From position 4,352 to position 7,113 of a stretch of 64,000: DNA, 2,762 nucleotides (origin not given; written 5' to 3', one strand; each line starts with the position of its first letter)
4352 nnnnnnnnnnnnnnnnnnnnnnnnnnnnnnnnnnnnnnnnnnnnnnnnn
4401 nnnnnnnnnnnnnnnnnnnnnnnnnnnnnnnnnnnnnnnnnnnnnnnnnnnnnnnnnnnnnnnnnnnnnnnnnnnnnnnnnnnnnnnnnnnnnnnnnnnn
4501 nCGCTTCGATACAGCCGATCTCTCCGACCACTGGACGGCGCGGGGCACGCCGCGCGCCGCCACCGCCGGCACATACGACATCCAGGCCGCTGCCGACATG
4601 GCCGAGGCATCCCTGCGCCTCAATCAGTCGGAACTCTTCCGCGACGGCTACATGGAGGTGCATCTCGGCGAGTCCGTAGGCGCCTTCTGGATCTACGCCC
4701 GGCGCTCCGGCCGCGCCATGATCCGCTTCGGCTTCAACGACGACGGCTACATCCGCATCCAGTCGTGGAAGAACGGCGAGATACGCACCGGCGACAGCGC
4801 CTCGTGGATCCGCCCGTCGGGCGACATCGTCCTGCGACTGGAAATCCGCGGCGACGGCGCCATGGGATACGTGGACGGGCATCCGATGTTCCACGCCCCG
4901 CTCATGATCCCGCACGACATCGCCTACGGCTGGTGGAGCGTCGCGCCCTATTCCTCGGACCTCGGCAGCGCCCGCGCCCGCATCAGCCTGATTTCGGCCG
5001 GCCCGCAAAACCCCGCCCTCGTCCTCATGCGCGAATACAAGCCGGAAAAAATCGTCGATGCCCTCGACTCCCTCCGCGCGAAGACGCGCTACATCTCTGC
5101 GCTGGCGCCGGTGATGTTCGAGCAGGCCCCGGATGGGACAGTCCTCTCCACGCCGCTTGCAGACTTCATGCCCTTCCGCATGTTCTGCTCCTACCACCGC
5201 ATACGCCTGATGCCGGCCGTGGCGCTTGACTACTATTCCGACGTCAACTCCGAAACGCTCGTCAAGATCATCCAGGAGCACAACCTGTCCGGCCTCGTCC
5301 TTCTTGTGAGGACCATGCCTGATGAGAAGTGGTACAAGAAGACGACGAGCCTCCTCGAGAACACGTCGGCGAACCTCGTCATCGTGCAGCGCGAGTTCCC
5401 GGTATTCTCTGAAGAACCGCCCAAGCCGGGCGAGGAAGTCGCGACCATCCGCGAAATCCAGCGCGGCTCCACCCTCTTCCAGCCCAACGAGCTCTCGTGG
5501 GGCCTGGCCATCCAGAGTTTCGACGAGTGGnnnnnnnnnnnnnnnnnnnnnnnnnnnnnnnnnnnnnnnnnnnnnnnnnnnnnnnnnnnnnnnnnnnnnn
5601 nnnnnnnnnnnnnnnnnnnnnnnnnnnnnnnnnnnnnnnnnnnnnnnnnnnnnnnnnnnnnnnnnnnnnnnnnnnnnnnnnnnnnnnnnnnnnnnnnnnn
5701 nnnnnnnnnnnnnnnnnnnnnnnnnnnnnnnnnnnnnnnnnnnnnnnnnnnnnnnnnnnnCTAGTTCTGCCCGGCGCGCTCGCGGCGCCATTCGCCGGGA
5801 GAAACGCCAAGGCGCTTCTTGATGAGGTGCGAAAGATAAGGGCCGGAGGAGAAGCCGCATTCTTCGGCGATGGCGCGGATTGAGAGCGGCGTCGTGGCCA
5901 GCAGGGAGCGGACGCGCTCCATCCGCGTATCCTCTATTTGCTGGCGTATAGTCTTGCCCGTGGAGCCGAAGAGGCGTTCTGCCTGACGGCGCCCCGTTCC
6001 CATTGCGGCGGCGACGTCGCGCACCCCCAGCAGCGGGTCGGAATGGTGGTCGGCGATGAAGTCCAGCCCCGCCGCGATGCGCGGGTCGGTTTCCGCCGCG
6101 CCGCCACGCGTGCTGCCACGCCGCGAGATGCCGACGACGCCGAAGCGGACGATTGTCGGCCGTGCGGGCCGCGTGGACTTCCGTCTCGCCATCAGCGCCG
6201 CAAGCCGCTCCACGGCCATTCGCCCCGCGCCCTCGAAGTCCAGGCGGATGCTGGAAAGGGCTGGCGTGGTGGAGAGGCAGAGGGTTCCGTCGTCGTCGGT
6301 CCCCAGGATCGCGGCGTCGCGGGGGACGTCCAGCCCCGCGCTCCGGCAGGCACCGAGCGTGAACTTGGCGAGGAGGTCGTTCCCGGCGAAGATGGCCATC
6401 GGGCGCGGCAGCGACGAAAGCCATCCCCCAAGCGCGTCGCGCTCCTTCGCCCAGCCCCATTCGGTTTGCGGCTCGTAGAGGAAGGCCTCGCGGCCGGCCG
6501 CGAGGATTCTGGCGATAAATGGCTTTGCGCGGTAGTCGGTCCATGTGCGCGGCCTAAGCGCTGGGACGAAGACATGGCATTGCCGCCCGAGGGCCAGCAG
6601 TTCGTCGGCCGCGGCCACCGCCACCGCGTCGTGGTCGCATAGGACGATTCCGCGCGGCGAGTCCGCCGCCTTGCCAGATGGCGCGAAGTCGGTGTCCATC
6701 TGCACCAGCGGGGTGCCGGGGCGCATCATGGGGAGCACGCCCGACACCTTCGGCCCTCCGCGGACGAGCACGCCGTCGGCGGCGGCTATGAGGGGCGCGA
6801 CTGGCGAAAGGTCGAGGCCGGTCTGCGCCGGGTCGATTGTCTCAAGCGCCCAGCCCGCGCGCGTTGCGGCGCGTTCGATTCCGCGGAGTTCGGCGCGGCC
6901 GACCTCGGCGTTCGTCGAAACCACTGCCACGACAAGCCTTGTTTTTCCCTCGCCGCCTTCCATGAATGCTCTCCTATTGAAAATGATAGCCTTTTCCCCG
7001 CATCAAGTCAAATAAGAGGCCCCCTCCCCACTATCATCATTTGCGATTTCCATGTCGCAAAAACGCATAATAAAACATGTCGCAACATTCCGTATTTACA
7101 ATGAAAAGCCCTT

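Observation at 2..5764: Exopolysaccharide locus A: processive GT2 synthase followed by a 1387-aa anchored protein combining CE4 deacetylase, TIM-barrel, TPR and an acidic Pro/Glu tail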

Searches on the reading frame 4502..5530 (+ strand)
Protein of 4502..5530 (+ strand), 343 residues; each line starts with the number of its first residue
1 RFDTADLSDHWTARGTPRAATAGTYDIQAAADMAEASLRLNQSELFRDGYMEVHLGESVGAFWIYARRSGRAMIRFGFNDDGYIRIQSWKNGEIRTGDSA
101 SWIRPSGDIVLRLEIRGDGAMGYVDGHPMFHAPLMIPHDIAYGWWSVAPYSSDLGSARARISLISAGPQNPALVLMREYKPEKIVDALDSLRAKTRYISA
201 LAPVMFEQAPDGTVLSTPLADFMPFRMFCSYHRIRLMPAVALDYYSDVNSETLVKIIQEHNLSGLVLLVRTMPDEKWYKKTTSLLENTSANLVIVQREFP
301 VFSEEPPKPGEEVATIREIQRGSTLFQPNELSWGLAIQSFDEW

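Call 77: find_homologous_proteins(query=A5, max_evalue=0.001)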
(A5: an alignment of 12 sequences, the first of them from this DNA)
Query A5 (12 sequences) (343 aa, profile of the alignment): 16 proteins with E <= 0.001 among 8000 candidates.
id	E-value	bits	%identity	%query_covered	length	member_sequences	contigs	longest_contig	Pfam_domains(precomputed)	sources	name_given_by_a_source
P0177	6.9e-154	530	55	100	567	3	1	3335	-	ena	-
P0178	6.2e-150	517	56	100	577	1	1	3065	-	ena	-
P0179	1.3e-147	509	56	100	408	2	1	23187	-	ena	-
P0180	6.9e-147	507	48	100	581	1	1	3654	-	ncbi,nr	ncbi:MAG: hypothetical protein PHU80_10050, partial [Kiritimatiellae bacterium]|nr:hypothetical prot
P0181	3.4e-143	495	47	100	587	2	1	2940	-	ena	-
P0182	1.8e-106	374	40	100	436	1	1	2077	-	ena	-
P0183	5.3e-103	363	39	100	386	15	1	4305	-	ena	-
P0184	2.2e-102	360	40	100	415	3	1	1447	-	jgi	jgi:hypothetical protein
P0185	8.5e-96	339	32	95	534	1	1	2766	PF14559.13,PF13428.13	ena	-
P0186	1.1e-95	339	72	67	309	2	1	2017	-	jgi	jgi:hypothetical protein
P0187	1.1e-93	332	72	65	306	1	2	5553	-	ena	-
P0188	1.1e-92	329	31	95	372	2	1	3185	-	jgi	jgi:hypothetical protein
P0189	7.4e-80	286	35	68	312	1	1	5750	-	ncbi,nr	ncbi:MAG: hypothetical protein U1E27_01550, partial [Kiritimatiellia bacterium]|nr:hypothetical prot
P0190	2.0e-76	275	48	61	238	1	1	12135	-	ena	-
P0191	2.7e-71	258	37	71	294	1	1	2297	-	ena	-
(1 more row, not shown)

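Call 83: search_protein_representatives(protein=window:4502-5530:+)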
Query: 343 residues. Proteins with E-value up to 0.001 (for the whole library): 130; up to 1e-10: 98; up to 1e-30: 62. The best 130 are listed.
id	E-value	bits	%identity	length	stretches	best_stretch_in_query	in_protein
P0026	1.7e-131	454.9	47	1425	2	1-343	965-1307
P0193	3.0e-127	440.9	58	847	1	2-343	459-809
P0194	1.7e-105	369.4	40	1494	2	5-343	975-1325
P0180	2.2e-103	362.5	49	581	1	4-343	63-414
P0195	5.1e-100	351.4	82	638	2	2-130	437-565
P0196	1.7e-84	300.3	36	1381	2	2-334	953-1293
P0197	6.6e-84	298.4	37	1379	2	3-331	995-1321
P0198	8.7e-83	294.7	43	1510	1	4-343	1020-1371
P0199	1.7e-80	287.2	41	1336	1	2-343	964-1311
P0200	2.0e-79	283.6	36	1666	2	2-333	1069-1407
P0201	6.9e-72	258.9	32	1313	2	5-330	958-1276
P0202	1.4e-70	254.6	41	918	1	2-304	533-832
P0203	9.8e-68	245.3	41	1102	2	2-309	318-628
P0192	2.3e-66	240.7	69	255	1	194-343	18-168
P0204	7.8e-58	212.7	30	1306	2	3-292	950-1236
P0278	1.4e-13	67.2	29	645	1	23-249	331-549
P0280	5.9e-13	65.1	29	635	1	2-242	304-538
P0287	1.9e-10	56.9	29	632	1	6-249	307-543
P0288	4.3e-10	55.7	29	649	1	2-244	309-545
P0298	1.2e-07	47.7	27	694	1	4-243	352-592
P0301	4.3e-07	45.9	25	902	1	35-243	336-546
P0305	1.6e-06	44.0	27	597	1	2-241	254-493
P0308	4.3e-06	42.6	25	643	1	8-275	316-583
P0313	7.9e-05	38.4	28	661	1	37-242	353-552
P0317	1.8e-04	37.2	34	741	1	61-172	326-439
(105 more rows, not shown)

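Call 84: search_protein_families(library=pfam, proteins=[P0278, P0280, P0287, P0288, P0298, P0301, P0308, P0313, P0317, P0305], max_evalue=0.01)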
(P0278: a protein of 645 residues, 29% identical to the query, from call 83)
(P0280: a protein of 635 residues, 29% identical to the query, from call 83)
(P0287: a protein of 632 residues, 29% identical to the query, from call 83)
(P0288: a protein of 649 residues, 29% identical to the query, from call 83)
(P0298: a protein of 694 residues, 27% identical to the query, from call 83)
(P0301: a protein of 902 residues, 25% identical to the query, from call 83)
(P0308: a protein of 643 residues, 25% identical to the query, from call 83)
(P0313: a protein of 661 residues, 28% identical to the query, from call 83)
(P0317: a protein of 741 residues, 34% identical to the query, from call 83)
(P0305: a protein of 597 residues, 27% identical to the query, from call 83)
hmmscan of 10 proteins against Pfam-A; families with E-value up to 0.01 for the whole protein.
P0278 (645 aa): 0 families

P0280 (635 aa): 1 family
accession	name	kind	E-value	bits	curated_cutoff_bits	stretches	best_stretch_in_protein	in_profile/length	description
PF01522.26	Polysacc_deac_1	-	0.0069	16.8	23.1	0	119-192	3-69/124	Polysaccharide deacetylase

P0287 (632 aa): 1 family
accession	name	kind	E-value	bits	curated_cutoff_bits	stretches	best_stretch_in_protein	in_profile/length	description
PF01522.26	Polysacc_deac_1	-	0.00047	20.5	23.1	1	124-188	5-62/124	Polysaccharide deacetylase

P0288 (649 aa): 1 family
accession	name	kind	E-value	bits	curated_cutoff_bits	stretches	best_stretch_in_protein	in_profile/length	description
PF01522.26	Polysacc_deac_1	-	0.0076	16.7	23.1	0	125-188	4-60/124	Polysaccharide deacetylase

P0298 (694 aa): 1 family
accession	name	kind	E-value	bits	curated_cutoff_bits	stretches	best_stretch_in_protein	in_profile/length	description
PF01522.26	Polysacc_deac_1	-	0.0016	18.8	23.1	1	167-233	5-64/124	Polysaccharide deacetylase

P0301 (902 aa): 1 family
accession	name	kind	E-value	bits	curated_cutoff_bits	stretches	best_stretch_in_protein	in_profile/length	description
PF01522.26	Polysacc_deac_1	-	0.00097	19.5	23.1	1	119-217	4-94/124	Polysaccharide deacetylase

P0308 (643 aa): 0 families

P0313 (661 aa): 1 family
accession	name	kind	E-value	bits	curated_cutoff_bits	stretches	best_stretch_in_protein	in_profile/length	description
PF01522.26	Polysacc_deac_1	-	0.00025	21.5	23.1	1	135-251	4-109/124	Polysaccharide deacetylase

P0317 (741 aa): 0 families

P0305 (597 aa): 0 families

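Call 86: find_encoding_contigs(protein=P0313, flank=8000, max_places=3)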
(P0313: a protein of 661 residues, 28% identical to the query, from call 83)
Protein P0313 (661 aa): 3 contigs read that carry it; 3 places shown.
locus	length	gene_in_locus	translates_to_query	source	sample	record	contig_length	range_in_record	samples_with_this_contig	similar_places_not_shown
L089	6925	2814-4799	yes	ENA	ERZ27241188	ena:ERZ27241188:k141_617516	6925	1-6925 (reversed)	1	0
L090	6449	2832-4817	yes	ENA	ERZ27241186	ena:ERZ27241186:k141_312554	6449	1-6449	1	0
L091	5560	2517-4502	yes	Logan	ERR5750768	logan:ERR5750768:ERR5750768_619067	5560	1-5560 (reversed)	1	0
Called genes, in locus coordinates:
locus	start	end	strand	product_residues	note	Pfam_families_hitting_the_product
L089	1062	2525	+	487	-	PF13506:Glyco_transf_21, PF00535:Glycos_transf_2, PF13641:Glyco_tranf_2_3, PF01644:Chitin_synth_1, PF03142:Chitin_synth_2, PF13632:Glyco_trans_2_3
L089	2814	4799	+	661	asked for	-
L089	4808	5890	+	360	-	PF00704:Glyco_hydro_18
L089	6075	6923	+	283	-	?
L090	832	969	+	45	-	-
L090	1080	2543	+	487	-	PF13506:Glyco_transf_21, PF00535:Glycos_transf_2, PF13641:Glyco_tranf_2_3, PF01644:Chitin_synth_1, PF03142:Chitin_synth_2, PF13632:Glyco_trans_2_3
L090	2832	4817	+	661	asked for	-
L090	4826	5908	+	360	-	PF00704:Glyco_hydro_18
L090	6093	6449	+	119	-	?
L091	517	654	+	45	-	-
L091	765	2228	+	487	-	PF13506:Glyco_transf_21, PF00535:Glycos_transf_2, PF13641:Glyco_tranf_2_3, PF01644:Chitin_synth_1, PF03142:Chitin_synth_2, PF13632:Glyco_trans_2_3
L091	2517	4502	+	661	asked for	-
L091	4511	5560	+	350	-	?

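Call 87: find_encoding_contigs(protein=P0287, flank=10000, max_places=2)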
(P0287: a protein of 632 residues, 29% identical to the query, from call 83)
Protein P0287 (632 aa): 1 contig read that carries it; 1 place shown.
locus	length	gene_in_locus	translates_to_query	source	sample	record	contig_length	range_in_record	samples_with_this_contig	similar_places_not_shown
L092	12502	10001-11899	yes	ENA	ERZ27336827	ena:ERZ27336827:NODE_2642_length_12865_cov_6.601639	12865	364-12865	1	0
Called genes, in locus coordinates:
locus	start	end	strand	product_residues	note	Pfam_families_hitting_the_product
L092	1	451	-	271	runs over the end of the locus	?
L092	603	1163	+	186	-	PF13650:Asp_protease_2, PF13975:gag-asp_proteas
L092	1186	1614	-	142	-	PF01380:SIS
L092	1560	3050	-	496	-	PF13522:GATase_6, PF13537:GATase_7, PF01380:SIS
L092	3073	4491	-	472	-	PF03446:NAD_binding_2 (weak), PF03721:UDPG_MGDP_dh_N, PF00984:UDPG_MGDP_dh, PF03720:UDPG_MGDP_dh_C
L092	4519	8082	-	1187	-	PF23914:TPR_CcmH_CycH (faint), PF00515:TPR_1 (faint), PF13432:TPR_16 (weak), PF14559:TPR_19, PF14559:TPR_19, PF13432:TPR_16 (weak), PF14559:TPR_19 (weak), PF01522:Polysacc_deac_1, +15 more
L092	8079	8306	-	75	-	-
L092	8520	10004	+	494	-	PF13506:Glyco_transf_21, PF00535:Glycos_transf_2, PF13641:Glyco_tranf_2_3, PF01644:Chitin_synth_1, PF03142:Chitin_synth_2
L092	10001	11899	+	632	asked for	-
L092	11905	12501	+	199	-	?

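Call 88: find_encoding_contigs(protein=P0301, flank=10000, max_places=2)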
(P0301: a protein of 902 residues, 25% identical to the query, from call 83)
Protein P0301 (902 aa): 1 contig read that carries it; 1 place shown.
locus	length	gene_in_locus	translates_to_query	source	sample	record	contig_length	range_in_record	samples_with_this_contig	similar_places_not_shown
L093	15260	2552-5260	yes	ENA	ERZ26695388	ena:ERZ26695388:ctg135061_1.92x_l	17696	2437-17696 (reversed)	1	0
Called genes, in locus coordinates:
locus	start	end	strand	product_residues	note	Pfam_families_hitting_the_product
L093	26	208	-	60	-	-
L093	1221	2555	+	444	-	PF13506:Glyco_transf_21, PF13641:Glyco_tranf_2_3, PF00535:Glycos_transf_2, PF03142:Chitin_synth_2, PF01644:Chitin_synth_1, PF13632:Glyco_trans_2_3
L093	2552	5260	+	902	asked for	-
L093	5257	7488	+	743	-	PF01522:Polysacc_deac_1, PF13750:Big_3_3 (faint), PF17957:Big_7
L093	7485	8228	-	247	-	PF07592:DDE_Tnp_ISAZ013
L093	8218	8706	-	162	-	PF13730:HTH_36 (faint), PF07592:DDE_Tnp_ISAZ013, PF01498:HTH_Tnp_Tc3_2 (weak)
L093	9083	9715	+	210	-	PF00027:cNMP_binding (faint), PF13545:HTH_Crp_2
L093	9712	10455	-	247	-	PF07592:DDE_Tnp_ISAZ013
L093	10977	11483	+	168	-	PF00072:Response_reg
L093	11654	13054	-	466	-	PF07995:GSDH, PF23500:DUF7133, PF22807:TrAA12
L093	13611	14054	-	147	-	PF09537:DUF2383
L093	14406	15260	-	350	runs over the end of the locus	PF01594:AI-2E_transport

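Call 89: find_encoding_contigs(protein=P0278, flank=10000, max_places=2)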
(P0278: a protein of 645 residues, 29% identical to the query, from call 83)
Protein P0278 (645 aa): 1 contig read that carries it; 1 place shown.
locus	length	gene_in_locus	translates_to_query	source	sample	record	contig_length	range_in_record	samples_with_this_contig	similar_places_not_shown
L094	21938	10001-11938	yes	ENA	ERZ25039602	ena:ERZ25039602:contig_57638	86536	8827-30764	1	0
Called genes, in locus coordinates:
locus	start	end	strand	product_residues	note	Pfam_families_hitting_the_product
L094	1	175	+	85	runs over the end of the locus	-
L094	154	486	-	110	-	-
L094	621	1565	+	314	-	PF01757:Acyl_transf_3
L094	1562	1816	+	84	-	-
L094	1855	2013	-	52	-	-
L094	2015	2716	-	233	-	PF01578:Cytochrom_C_asm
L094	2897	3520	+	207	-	PF00254:FKBP_C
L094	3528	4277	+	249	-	PF02798:GST_N, PF13417:GST_N_3, PF13409:GST_N_2, PF00043:GST_C (faint), PF14497:GST_C_3 (faint), PF13410:GST_C_2 (weak)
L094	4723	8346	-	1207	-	PF13432:TPR_16, PF16918:PknG_TPR, PF13432:TPR_16, PF14559:TPR_19, PF13432:TPR_16, PF14559:TPR_19, PF13432:TPR_16, PF01522:Polysacc_deac_1, +23 more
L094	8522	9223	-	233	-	PF12762:DDE_Tnp_IS1595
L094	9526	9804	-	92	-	-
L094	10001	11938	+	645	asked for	-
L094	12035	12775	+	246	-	-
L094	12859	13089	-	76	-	-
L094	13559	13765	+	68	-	-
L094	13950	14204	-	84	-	PF02604:PhdYeFM_antitox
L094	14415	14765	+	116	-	-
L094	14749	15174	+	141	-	PF01934:HepT-like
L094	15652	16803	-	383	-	PF14319:Zn_Tnp_IS91, PF04986:Y2_Tnp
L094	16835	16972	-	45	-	PF00589:Phage_integrase (weak)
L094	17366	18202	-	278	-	PF13495:Phage_int_SAM_4, PF00589:Phage_integrase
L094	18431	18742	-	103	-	PF13744:HTH_37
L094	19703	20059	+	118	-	-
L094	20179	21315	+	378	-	PF07592:DDE_Tnp_ISAZ013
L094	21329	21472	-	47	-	PF04986:Y2_Tnp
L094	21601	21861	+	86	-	-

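Call 98: search_protein_families(library=pfam, proteins=[L089:4808-5887:+, L092:3073-4488:-], max_evalue=0.1)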
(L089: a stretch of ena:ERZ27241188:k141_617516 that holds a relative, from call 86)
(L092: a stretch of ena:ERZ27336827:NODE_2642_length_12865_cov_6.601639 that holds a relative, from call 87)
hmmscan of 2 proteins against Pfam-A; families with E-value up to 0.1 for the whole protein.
L089:4808-5887:+ (360 aa): 1 family
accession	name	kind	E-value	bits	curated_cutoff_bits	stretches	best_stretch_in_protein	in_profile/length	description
PF00704.34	Glyco_hydro_18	-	1.3e-23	84.6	29.6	1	132-344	89-316/317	Glycosyl hydrolases family 18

L092:3073-4488:- (471 aa): 6 families
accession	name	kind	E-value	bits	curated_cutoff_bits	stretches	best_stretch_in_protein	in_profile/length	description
PF03721.20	UDPG_MGDP_dh_N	-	2.5e-42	145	27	1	33-220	3-180/187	UDP-glucose/GDP-mannose dehydrogenase family, NAD binding domain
PF00984.24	UDPG_MGDP_dh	-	2.9e-31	107.9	25.4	1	242-332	2-93/94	UDP-glucose/GDP-mannose dehydrogenase family, central domain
PF03720.21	UDPG_MGDP_dh_C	-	2.9e-23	82.7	30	1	359-458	1-101/103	UDP-glucose/GDP-mannose dehydrogenase family, UDP binding domain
PF03446.21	NAD_binding_2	-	5.4e-07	30.2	21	1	33-172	2-105/161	NAD binding domain of 6-phosphogluconate dehydrogenase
PF02737.24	3HCDH_N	-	0.06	13.7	22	0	33-120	2-82/180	3-hydroxyacyl-CoA dehydrogenase, NAD binding domain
PF02826.25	2-Hacid_dh_C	-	0.063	13.1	25.1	0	28-64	34-70/178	D-isomer specific 2-hydroxyacid dehydrogenase, NAD binding domain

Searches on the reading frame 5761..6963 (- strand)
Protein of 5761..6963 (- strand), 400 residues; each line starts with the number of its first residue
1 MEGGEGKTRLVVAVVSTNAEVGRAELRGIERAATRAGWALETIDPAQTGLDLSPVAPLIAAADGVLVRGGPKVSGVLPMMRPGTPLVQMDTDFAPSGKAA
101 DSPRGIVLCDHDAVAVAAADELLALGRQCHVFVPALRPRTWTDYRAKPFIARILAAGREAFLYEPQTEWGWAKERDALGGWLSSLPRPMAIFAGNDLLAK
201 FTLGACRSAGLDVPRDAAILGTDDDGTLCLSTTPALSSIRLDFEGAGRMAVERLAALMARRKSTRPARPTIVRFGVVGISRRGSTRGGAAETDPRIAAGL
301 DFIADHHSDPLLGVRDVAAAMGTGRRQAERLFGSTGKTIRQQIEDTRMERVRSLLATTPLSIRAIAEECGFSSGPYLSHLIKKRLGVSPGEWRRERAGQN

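Call 9: search_protein_families(library=pfam, proteins=[window:5761-6963:-], max_evalue=0.001)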
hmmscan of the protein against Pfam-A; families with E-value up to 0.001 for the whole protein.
window:5761-6963:- (400 aa): 3 families
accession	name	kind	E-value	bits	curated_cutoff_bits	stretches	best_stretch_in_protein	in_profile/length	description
PF13377.12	Peripla_BP_3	-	7.6e-19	68.8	26.5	1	120-269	2-154/167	Periplasmic binding protein-like domain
PF12833.13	HTH_18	-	2.7e-17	63.3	33.6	1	318-394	2-79/80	Helix-turn-helix domain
PF00165.29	HTH_AraC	-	1.8e-11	44.3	26.6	1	356-394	2-42/42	Bacterial regulatory helix-turn-helix proteins, AraC family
